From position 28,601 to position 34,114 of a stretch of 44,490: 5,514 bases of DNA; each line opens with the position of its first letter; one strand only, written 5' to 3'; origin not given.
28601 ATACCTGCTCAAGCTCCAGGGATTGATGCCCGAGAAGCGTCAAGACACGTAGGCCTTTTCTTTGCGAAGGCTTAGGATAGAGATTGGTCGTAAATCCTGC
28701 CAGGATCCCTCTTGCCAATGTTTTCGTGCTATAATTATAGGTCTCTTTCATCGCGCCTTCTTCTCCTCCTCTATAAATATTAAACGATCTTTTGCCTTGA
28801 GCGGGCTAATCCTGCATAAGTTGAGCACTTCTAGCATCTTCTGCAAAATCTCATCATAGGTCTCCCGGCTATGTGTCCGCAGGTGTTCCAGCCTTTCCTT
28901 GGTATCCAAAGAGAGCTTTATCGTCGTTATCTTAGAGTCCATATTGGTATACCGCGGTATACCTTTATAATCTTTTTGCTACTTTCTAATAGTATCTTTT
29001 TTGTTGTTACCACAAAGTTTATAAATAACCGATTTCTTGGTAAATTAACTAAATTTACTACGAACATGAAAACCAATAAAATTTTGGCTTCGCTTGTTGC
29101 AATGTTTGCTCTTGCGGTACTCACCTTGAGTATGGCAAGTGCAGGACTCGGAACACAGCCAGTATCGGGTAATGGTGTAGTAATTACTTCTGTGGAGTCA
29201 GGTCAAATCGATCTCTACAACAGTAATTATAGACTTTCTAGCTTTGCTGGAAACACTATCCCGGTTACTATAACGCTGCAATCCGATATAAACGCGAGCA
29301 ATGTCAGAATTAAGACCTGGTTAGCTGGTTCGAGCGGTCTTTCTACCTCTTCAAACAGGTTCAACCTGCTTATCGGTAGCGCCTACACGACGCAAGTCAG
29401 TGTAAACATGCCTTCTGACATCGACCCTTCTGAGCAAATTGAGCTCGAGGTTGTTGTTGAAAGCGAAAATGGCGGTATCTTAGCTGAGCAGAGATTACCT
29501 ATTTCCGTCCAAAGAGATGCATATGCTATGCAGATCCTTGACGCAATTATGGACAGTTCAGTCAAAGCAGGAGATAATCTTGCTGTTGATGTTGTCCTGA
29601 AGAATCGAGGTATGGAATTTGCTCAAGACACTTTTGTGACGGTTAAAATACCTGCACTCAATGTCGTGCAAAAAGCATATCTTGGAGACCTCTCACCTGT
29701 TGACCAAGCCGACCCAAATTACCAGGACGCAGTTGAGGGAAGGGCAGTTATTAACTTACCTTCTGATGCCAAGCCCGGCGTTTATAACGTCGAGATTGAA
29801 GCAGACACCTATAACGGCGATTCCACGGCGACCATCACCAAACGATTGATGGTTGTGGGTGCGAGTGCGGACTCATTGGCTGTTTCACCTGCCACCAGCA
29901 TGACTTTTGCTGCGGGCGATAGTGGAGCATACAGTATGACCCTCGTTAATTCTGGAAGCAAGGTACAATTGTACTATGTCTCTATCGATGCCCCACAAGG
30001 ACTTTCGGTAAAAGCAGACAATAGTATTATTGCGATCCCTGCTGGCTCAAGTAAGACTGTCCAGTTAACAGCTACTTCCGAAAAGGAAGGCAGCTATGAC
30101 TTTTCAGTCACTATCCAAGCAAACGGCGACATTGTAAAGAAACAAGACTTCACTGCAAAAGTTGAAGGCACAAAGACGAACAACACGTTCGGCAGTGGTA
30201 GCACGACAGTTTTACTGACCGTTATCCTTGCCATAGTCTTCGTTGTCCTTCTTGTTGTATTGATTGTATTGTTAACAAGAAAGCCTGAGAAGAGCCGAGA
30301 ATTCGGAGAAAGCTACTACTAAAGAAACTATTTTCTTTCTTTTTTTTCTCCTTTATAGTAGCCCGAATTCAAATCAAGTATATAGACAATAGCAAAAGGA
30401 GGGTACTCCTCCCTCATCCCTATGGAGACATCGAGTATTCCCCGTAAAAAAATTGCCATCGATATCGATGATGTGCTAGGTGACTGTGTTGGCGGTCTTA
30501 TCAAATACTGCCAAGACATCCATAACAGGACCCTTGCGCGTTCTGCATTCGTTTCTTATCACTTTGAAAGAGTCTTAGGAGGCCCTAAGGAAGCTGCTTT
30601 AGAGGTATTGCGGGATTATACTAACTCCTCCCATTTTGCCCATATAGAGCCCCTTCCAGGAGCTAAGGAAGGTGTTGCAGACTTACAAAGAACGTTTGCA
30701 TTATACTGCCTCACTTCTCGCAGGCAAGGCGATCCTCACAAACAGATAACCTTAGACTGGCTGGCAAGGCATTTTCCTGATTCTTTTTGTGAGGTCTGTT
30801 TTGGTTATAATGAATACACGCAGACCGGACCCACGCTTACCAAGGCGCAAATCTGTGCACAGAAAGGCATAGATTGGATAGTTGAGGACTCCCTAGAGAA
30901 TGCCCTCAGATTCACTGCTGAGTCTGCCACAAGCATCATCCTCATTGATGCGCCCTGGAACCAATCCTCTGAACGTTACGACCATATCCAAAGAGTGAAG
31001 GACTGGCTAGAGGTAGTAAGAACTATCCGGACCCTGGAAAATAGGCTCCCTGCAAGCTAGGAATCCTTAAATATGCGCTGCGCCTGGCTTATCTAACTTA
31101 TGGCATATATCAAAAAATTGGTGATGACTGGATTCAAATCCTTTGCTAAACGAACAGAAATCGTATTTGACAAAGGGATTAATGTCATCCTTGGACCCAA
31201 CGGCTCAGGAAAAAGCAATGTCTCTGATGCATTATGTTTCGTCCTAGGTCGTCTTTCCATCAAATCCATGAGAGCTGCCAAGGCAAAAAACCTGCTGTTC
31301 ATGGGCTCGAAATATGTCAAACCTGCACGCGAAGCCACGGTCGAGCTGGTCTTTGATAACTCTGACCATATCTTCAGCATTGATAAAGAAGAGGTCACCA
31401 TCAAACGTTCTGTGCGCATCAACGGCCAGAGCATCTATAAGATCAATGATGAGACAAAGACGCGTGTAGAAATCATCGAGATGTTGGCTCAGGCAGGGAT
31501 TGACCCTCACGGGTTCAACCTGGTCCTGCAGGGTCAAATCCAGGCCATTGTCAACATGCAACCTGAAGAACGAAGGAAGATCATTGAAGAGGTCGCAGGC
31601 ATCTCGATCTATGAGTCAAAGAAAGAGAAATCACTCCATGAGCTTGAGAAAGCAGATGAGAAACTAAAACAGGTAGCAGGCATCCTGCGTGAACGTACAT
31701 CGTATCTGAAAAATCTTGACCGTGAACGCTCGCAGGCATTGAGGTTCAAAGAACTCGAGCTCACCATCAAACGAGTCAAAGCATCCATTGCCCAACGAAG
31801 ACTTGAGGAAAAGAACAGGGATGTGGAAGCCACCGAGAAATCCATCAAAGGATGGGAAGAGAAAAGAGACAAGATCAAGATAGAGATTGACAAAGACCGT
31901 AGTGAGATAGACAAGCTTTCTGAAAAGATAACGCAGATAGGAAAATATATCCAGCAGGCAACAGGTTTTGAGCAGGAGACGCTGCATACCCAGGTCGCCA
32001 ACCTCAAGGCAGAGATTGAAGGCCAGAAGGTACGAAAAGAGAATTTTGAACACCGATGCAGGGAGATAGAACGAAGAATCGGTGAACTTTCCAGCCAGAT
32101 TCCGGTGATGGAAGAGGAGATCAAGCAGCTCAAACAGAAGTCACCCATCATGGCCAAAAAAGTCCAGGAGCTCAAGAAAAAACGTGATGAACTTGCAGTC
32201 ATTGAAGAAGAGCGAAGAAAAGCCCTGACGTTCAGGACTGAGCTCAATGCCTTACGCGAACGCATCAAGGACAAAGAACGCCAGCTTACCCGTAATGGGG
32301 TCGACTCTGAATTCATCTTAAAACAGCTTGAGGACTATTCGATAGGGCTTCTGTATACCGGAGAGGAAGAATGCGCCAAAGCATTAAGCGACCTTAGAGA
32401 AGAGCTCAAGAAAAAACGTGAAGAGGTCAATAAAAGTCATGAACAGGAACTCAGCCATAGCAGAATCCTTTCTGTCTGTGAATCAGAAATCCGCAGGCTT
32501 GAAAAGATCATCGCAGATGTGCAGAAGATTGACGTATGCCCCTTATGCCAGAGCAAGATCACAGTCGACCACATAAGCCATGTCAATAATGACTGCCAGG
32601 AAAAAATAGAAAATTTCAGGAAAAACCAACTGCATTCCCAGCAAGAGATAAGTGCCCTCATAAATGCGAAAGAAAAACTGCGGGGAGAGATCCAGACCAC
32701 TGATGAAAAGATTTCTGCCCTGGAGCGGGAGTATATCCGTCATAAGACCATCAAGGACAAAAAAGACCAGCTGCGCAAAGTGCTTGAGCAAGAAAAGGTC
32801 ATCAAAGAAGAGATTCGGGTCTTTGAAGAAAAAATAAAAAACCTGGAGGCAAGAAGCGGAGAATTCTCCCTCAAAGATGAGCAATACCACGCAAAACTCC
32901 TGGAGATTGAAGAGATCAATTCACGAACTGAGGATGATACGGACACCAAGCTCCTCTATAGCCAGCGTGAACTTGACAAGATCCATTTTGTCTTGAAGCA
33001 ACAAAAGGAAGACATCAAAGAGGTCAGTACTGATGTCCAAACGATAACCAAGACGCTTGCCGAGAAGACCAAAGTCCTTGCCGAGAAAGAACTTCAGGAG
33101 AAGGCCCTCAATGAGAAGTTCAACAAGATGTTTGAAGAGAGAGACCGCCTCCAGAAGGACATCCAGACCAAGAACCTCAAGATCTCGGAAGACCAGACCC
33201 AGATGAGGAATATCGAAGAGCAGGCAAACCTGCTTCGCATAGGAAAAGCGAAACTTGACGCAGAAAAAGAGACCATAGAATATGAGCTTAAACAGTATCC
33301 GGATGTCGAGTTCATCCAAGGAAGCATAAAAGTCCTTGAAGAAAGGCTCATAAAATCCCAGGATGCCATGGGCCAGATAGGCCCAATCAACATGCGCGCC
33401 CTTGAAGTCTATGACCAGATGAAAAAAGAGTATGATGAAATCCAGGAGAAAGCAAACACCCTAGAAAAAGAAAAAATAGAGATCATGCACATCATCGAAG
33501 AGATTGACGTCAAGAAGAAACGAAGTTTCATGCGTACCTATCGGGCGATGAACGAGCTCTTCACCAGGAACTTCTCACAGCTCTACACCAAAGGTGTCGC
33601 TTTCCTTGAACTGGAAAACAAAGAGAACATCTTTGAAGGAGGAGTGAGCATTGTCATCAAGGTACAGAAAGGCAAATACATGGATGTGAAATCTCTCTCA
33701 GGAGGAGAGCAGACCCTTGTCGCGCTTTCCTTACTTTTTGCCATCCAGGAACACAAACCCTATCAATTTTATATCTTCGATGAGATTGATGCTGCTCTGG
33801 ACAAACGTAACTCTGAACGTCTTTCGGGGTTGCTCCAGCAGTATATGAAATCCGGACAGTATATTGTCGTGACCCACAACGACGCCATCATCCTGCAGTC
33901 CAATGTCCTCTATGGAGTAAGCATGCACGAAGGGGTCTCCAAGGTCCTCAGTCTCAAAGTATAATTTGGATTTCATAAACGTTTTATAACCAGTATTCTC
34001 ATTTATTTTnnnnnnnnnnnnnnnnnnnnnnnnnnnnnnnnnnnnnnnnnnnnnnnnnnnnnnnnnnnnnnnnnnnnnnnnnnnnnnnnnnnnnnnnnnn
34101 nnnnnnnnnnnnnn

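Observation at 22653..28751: Four tandem paralogues with a methyltransferase-like Rossmann N-domain, a conserved distal '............' strand and a C-terminal HTH-like module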

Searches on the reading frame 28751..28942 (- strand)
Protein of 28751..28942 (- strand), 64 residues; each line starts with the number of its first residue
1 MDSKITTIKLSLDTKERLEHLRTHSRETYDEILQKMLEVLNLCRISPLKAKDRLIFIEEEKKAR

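Call 75: search_protein_families(library=pfam, proteins=[window:28751-28942:-], max_evalue=0.1)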
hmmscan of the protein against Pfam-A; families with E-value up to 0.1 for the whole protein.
seq(64 aa): 1 family
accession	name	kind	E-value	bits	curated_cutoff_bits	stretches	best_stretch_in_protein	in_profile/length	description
PF24434.1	DUF7557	-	1.1e-08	34.8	25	1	6-38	2-33/45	Family of unknown function (DUF7557)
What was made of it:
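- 28748..28942 (-): Small first gene of the operon (64 aa), DUF7557, ribbon-helix-helix-like by its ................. pattern. Its stop overlaps the ATG of D (ATGA). Pfam PF24434, E 1.1e-8, 34.8 bits against a cut-off of 25 (call 75).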

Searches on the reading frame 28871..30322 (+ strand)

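Call 10: search_protein_families(library=pfam, proteins=[window:28871-30322:+], max_evalue=0.01)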
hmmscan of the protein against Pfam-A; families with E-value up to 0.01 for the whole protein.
window:28871-30322:+ (483 aa): 8 families
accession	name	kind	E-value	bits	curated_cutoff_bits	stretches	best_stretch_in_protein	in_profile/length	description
PF11614.14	FixG_C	-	3.8e-06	27.5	25.6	1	353-418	34-105/119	IG-like fold at C-terminal of FixG, putative oxidoreductase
PF10633.15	NPCBM_assoc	-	1.9e-05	25.2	24.4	0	348-417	3-75/78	NPCBM-associated, NEW3 domain of alpha-galactosidase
PF07705.17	CARDB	-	5.2e-05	23.8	22.7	0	380-422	48-90/101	CARDB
PF24318.1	DUF7490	-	0.0014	18.7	27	0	365-426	37-99/106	Domain of unknown function (DUF7490)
PF23619.1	Ig_VWA7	-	0.0036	18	27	0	126-200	14-88/104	VWA7 Ig-like domain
PF17766.7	fn3_6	-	0.0042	17.7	26.4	0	349-410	16-78/99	Fibronectin type-III domain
PF22544.2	HYDIN_VesB_CFA65-like_Ig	-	0.0044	17.7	25.5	0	348-433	17-99/100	HYDIN/CFA65/VesB-like, Ig-like domain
PF01835.25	MG2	-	0.0045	17.8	32.8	0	233-319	13-90/96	MG2 domain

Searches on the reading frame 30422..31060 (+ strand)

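Call 10: search_protein_families(library=pfam, proteins=[window:30422-31060:+], max_evalue=0.01)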
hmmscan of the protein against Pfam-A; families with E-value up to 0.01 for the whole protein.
window:30422-31060:+ (212 aa): 1 family
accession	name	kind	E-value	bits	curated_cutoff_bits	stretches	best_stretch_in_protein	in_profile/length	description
PF06941.18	NT5C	-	1.3e-11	45.1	24.8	1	11-202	4-174/180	5' nucleotidase, deoxy (Pyrimidine), cytosolic type C protein (NT5C)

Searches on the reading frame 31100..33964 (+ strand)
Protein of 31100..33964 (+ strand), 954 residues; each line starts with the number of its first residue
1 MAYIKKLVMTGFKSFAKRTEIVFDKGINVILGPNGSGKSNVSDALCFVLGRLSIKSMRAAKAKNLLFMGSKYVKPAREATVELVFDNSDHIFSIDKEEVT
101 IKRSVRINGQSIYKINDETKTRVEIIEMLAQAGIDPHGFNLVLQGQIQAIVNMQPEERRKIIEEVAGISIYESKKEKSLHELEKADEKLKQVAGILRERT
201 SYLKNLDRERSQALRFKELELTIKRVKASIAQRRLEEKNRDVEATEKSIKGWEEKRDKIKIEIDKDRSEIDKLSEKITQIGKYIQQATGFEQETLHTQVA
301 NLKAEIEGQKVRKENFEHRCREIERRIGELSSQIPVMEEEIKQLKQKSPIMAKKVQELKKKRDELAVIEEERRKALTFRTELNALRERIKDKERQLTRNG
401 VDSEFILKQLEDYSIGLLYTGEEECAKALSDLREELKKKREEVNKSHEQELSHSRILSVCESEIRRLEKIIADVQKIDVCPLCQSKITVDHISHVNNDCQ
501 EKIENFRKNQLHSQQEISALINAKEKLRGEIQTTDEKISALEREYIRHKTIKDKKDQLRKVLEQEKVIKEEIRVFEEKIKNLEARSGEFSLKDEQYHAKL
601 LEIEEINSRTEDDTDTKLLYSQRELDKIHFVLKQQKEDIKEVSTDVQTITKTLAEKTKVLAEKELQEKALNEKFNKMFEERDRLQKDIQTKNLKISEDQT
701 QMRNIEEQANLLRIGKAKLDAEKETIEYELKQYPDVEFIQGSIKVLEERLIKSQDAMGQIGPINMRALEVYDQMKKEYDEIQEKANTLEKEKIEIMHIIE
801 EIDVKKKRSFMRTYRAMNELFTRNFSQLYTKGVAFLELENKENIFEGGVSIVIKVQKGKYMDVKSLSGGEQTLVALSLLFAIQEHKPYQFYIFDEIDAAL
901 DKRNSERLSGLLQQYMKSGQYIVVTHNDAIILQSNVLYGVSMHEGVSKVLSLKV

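Call 10: search_protein_families(library=pfam, proteins=[window:31100-33964:+], max_evalue=0.01)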
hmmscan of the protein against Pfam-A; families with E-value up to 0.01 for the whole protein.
window:31100-33964:+ (954 aa): 6 families
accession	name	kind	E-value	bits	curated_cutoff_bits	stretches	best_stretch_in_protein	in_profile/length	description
PF02463.25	SMC_N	-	4.5e-57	193.4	40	1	3-947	1-219/220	RecF/RecN/SMC N terminal domain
PF13476.12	AAA_23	-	8.7e-16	59.6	27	1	6-284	1-200/201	AAA domain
PF13304.12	AAA_21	-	5.7e-09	36.9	27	2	27-50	1-24/304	AAA domain, putative AbiEii toxin, Type IV TA system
PF13175.12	AAA_15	-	1.9e-05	24.9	32.1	1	3-394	2-265/374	AAA ATPase domain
PF04423.19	Rad50_zn_hook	-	6.7e-05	23.1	24.3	1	460-509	1-51/52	Rad50 zinc hook motif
PF13555.12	AAA_29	-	0.00018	21.6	27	1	12-49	9-46/61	P-loop containing region of AAA domain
